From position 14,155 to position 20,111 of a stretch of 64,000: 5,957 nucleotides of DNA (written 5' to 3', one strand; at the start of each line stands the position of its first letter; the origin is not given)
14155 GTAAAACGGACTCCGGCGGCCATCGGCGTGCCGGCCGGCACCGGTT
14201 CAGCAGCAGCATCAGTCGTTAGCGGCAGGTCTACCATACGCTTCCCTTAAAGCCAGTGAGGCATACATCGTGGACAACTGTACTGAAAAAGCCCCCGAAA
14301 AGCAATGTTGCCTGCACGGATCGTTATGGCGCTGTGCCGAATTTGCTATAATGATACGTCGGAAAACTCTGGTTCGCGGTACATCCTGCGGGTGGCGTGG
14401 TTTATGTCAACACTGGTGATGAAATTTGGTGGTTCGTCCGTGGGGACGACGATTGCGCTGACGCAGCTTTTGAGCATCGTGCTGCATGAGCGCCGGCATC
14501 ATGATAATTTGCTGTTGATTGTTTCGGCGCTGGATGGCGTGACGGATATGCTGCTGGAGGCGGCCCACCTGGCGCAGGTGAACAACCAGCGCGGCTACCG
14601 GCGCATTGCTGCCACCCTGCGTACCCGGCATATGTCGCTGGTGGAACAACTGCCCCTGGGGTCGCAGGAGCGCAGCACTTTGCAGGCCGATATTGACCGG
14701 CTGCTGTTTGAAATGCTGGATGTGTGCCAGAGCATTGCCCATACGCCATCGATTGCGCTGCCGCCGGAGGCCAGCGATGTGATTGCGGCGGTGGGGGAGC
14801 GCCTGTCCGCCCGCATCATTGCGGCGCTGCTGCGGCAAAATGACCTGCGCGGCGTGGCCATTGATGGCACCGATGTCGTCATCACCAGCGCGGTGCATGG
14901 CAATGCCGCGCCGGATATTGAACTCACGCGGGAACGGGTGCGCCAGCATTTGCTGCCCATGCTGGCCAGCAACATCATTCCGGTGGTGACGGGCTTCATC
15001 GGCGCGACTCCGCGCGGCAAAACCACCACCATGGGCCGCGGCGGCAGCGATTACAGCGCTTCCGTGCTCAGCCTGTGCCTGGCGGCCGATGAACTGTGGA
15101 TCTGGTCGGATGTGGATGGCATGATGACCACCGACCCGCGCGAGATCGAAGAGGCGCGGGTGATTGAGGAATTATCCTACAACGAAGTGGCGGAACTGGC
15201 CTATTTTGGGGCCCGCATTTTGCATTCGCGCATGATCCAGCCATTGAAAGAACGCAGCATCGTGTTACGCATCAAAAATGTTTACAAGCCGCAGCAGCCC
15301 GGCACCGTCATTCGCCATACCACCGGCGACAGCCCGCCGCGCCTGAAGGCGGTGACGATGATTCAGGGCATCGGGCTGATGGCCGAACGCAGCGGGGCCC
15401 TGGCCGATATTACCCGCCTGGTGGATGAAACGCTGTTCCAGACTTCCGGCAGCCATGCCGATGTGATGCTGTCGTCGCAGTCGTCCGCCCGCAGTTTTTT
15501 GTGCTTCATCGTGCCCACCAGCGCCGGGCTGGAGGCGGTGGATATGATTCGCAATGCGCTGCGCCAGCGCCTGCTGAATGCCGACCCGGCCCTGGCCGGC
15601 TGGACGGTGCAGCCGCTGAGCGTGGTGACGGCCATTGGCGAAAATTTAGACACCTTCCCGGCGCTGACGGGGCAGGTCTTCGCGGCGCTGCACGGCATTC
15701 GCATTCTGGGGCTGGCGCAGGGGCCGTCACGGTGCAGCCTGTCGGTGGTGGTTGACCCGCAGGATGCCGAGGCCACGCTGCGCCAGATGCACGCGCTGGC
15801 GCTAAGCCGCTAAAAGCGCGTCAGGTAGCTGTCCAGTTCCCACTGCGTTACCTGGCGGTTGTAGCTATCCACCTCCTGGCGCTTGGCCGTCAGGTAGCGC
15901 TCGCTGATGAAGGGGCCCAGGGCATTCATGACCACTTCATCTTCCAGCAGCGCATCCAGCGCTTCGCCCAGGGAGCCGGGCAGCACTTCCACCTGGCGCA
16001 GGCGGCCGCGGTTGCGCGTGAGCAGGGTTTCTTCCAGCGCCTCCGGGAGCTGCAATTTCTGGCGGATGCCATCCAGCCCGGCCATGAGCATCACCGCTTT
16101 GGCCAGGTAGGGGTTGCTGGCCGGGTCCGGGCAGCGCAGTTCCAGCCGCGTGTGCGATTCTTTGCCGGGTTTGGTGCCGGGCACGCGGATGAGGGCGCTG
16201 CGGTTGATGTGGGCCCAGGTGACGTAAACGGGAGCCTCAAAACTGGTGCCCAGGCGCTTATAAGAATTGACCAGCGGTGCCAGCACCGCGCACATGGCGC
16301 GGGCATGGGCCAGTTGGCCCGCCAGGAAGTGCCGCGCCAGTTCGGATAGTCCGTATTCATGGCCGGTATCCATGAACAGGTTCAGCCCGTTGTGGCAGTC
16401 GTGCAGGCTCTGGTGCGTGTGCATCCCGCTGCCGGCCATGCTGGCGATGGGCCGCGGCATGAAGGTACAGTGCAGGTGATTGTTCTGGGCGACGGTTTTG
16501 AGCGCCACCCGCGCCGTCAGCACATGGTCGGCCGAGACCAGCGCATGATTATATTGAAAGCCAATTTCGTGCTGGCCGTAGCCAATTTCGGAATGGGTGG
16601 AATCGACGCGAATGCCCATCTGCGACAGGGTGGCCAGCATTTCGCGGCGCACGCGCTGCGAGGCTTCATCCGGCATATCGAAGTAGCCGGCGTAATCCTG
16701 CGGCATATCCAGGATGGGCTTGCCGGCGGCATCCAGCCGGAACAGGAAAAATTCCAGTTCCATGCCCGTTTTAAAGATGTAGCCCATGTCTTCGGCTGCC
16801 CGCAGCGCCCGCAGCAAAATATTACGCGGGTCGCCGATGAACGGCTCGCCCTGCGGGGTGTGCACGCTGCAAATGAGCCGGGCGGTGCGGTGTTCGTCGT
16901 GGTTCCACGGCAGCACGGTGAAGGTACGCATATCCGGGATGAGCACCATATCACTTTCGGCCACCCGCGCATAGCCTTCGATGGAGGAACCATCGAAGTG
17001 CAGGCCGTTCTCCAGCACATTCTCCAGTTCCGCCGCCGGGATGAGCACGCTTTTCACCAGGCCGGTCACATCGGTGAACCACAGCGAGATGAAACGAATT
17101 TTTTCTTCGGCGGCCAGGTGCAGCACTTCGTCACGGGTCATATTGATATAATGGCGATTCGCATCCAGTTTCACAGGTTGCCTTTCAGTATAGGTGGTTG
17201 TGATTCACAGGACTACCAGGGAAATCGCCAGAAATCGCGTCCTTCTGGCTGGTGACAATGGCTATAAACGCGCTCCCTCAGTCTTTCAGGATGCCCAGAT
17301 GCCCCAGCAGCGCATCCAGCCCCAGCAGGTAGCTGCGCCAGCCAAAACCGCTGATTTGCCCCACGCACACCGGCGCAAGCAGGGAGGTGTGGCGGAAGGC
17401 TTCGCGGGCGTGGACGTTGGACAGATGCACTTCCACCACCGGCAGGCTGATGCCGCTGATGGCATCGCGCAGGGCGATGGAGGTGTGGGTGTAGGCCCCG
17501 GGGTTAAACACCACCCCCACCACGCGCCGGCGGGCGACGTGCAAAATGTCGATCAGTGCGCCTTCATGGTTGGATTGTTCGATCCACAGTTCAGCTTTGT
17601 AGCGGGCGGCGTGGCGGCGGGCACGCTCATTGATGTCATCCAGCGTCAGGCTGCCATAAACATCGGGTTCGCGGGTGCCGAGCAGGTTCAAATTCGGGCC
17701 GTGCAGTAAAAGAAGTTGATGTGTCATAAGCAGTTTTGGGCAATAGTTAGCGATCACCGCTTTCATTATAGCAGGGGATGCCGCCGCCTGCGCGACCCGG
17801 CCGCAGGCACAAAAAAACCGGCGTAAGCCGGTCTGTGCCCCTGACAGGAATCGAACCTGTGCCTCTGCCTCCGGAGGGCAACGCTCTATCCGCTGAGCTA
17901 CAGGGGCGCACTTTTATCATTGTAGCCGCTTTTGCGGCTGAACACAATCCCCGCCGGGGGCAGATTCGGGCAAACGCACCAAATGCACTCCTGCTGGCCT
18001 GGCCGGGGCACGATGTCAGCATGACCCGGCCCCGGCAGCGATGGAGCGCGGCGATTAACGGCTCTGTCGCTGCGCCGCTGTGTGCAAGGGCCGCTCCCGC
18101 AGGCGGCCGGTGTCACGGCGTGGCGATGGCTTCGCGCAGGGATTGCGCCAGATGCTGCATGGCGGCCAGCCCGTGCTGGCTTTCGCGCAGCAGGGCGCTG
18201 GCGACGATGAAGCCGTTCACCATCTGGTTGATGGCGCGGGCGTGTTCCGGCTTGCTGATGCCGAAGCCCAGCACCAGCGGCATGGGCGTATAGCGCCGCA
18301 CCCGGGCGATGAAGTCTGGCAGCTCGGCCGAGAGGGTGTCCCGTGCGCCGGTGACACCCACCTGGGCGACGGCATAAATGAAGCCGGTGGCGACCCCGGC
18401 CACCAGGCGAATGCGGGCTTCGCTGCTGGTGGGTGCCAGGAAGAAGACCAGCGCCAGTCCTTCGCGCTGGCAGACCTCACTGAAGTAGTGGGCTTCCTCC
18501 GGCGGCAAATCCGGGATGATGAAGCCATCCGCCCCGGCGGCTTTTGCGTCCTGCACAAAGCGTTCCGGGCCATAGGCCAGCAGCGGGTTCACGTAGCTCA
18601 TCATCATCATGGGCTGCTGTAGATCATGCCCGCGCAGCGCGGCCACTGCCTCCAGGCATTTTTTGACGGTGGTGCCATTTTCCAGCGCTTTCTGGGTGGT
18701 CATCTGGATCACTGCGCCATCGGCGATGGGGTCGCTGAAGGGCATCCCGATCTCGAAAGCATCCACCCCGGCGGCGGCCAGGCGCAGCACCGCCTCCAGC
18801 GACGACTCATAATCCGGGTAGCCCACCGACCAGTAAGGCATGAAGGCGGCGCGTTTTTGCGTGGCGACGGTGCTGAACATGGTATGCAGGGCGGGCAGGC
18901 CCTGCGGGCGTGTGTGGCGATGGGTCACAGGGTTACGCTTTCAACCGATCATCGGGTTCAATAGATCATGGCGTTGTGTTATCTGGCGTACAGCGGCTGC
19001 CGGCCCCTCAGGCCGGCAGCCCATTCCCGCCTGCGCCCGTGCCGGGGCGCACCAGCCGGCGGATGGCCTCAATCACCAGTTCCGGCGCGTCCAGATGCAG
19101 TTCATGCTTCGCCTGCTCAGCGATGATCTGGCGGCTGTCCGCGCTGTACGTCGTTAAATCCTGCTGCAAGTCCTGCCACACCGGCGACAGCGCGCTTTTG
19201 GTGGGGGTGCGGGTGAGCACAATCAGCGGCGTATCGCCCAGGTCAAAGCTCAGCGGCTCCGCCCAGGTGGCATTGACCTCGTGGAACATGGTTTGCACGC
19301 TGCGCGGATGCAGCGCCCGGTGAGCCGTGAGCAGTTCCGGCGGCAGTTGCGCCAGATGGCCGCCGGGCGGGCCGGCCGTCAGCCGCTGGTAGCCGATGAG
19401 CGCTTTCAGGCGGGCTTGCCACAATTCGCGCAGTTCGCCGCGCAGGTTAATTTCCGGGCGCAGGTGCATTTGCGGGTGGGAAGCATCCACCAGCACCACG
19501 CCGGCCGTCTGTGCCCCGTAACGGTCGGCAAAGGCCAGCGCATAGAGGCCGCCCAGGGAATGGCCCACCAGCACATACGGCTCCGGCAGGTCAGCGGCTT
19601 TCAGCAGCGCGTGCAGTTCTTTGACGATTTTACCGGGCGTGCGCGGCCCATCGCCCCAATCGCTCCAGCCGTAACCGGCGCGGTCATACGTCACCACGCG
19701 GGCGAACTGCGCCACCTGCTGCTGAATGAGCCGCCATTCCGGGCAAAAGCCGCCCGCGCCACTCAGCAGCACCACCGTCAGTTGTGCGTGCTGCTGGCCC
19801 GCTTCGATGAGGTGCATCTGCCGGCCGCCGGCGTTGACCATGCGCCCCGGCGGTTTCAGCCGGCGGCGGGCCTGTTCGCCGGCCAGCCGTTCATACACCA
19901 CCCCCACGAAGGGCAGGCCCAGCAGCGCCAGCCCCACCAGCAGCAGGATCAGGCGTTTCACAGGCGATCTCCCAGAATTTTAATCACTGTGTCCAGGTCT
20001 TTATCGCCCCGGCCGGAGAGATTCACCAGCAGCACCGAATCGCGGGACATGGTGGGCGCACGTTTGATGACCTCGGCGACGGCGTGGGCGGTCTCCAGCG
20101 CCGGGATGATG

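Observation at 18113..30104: Tryptophan supraoperon: trpE-G-D-C-F-B-A interleaved with six non-trp genes behind a single T-box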

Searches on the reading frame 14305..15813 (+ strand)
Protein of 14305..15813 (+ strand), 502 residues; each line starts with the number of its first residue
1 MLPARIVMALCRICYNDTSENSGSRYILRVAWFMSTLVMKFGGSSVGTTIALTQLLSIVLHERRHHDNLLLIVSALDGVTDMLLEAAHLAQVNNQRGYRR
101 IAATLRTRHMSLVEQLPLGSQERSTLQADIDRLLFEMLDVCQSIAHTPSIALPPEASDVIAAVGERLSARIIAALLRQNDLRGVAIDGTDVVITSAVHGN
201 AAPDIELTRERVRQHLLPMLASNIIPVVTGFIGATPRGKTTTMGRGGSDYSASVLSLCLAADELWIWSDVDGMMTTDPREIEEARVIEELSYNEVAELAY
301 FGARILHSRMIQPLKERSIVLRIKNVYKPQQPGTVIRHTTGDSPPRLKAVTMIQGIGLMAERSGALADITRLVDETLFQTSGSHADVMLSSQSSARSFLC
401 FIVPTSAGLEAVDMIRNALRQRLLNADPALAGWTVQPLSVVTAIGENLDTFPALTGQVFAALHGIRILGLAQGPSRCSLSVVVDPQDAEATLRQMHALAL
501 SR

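Call 47: search_protein_families(library=pfam, proteins=[window:14305-15813:+])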
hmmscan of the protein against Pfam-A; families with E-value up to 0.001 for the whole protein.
window:14305-15813:+ (502 aa): 2 families
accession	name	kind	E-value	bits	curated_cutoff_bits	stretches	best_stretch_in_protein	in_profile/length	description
PF00696.33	AA_kinase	-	1.1e-45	156.7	24.9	1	36-325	2-234/234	Amino acid kinase family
PF22468.2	ACT_9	-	2.1e-09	37.4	27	1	441-497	1-59/61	ACT domain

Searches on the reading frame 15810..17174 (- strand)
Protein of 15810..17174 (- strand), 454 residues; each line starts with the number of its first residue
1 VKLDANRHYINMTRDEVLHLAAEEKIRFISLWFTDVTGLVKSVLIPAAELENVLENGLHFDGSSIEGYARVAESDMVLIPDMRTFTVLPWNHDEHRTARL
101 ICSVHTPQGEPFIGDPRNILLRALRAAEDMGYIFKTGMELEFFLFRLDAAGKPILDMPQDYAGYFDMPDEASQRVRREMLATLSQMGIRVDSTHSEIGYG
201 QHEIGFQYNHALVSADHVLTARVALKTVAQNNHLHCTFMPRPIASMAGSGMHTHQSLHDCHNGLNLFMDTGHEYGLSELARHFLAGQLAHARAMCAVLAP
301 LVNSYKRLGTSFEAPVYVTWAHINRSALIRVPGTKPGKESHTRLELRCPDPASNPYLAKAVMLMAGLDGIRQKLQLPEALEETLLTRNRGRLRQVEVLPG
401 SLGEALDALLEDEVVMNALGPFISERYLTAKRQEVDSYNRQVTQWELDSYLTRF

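Call 47: search_protein_families(library=pfam, proteins=[window:15810-17174:-])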
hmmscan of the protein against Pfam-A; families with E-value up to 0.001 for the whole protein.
window:15810-17174:- (454 aa): 2 families
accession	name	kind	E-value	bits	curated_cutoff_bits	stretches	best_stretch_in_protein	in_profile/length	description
PF00120.29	Gln-synt_C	-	4e-112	375.1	24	1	114-450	2-344/344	Glutamine synthetase, catalytic domain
PF03951.24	Gln-synt_N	-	5.1e-29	100.2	33.4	1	25-107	1-82/82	Glutamine synthetase, beta-Grasp domain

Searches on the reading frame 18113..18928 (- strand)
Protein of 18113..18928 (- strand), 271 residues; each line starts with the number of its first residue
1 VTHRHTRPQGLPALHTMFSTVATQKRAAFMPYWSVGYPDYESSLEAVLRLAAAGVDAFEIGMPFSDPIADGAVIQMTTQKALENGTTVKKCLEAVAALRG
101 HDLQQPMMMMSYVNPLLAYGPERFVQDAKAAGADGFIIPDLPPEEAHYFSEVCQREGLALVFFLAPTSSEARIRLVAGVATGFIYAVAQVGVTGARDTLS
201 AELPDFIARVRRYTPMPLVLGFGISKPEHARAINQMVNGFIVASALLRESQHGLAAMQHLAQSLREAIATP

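Call 5: search_protein_families(library=pfam, proteins=[window:18113-18928:-])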
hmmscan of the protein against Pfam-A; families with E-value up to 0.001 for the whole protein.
window:18113-18928:- (271 aa): 1 family
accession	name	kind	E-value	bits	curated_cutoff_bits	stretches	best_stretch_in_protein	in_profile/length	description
PF00290.26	Trp_syntA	-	2.9e-82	275.9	27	1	18-262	1-245/259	Tryptophan synthase alpha chain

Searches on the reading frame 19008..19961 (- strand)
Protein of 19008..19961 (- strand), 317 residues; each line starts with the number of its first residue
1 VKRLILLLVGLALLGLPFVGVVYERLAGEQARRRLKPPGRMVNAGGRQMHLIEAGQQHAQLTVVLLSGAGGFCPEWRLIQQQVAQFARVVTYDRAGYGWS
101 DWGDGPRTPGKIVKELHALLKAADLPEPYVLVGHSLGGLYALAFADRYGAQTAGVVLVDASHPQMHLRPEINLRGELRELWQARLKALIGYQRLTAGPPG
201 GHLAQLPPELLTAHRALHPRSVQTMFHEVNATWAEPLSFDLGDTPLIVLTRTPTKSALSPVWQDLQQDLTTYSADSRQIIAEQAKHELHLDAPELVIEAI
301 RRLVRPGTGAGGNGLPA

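Call 5: search_protein_families(library=pfam, proteins=[window:19008-19961:-])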
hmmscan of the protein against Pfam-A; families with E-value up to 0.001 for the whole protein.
window:19008-19961:- (317 aa): 5 families
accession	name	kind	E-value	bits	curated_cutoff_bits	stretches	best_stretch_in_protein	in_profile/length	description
PF12697.13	Abhydrolase_6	-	8.3e-16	59.7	26.3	1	63-299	1-217/217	Alpha/beta hydrolase family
PF00561.26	Abhydrolase_1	-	2e-10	41.2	25.8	1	63-168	3-110/245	alpha/beta hydrolase fold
PF12146.15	Hydrolase_4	-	4.6e-08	33.1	27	1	61-159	5-108/239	Serine aminopeptidase, S33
PF00975.26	Thioesterase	-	1.9e-07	32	26.4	1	69-184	9-121/226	Thioesterase domain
PF05728.18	UPF0227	-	0.00025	21.4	21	1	109-172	42-102/187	Uncharacterised protein family (UPF0227)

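Call 23: search_protein_families(library=ncbifam, proteins=[window:19008-19961:-], max_evalue=0.001)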
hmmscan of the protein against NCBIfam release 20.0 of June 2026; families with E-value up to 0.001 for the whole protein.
window:19008-19961:- (317 aa): 19 families
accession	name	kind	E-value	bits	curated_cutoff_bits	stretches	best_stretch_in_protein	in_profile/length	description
NF011457.0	PRK14875.1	equivalog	3.5e-13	49.3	307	1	29-158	102-229/372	acetoin dehydrogenase dihydrolipoyllysine-residue acetyltransferase subunit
NF002938.0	PRK03592.1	equivalog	3.1e-11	43.2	241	1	40-165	13-134/298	haloalkane dehalogenase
TIGR03611.1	RutD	equivalog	3e-10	39.9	238.5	1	55-177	8-131/258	pyrimidine utilization protein D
TIGR02427.1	protocat_pcaD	equivalog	8.7e-10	38.4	255.85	1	53-162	6-114/251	3-oxoadipate enol-lactonase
NF045632.1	hydroxlase_HsaD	equivalog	1.4e-09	37.4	400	1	39-159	14-136/290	4,5:9,10-diseco-3-hydroxy-5,9,17-trioxoandrosta-1(10),2-diene-4-oate hydrolase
NF008340.0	PRK11126.1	equivalog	4.1e-09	36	261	1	51-186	5-137/255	2-succinyl-6-hydroxy-2,4-cyclohexadiene-1-carboxylate synthase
NF051487.1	bifunc_PcaCD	exception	9.6e-09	34.8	430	1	53-161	164-272/413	bifunctional 4-carboxymuconolactone decarboxylase/3-oxoadipate enol-lactonase PcaCD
TIGR03056.1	bchO_mg_che_rel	equivalog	1.3e-08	34.2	172.55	1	40-159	9-127/278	alpha/beta fold hydrolase BchO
TIGR01250.1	pro_imino_pep_2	subfamily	9.8e-08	31.9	167.65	1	47-158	13-127/288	proline iminopeptidase-family hydrolase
TIGR03695.1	menH_SHCHC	equivalog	1e-07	31.6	208.55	1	61-161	3-105/252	2-succinyl-6-hydroxy-2,4-cyclohexadiene-1-carboxylate synthase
NF051488.1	bifunc_PcaDC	exception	1.1e-07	31.4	390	1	55-161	8-112/375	bifunctional 3-oxoadipate enol-lactonase/4-carboxymuconolactone decarboxylase PcaDC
TIGR01738.1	bioH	equivalog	2.4e-06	27.4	206.95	1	61-168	5-105/245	pimeloyl-ACP methyl ester esterase BioH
NF045948.1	ProImpepThrmp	equivalog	3.1e-05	23.6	500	1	52-157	19-125/291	proline iminopeptidase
NF007954.0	PRK10673.1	equivalog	0.00014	21.2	399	0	50-167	6-121/255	esterase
NF006449.0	PRK08775.1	equivalog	0.00022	20.3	296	1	114-163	126-175/344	homoserine O-succinyltransferase MetX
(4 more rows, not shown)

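Call 58: search_protein_families(library=padloc, proteins=[window:19011-19961:-], max_evalue=0.01)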
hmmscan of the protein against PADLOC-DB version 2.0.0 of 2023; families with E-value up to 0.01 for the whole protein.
window:19011-19961:- (317 aa): 0 families
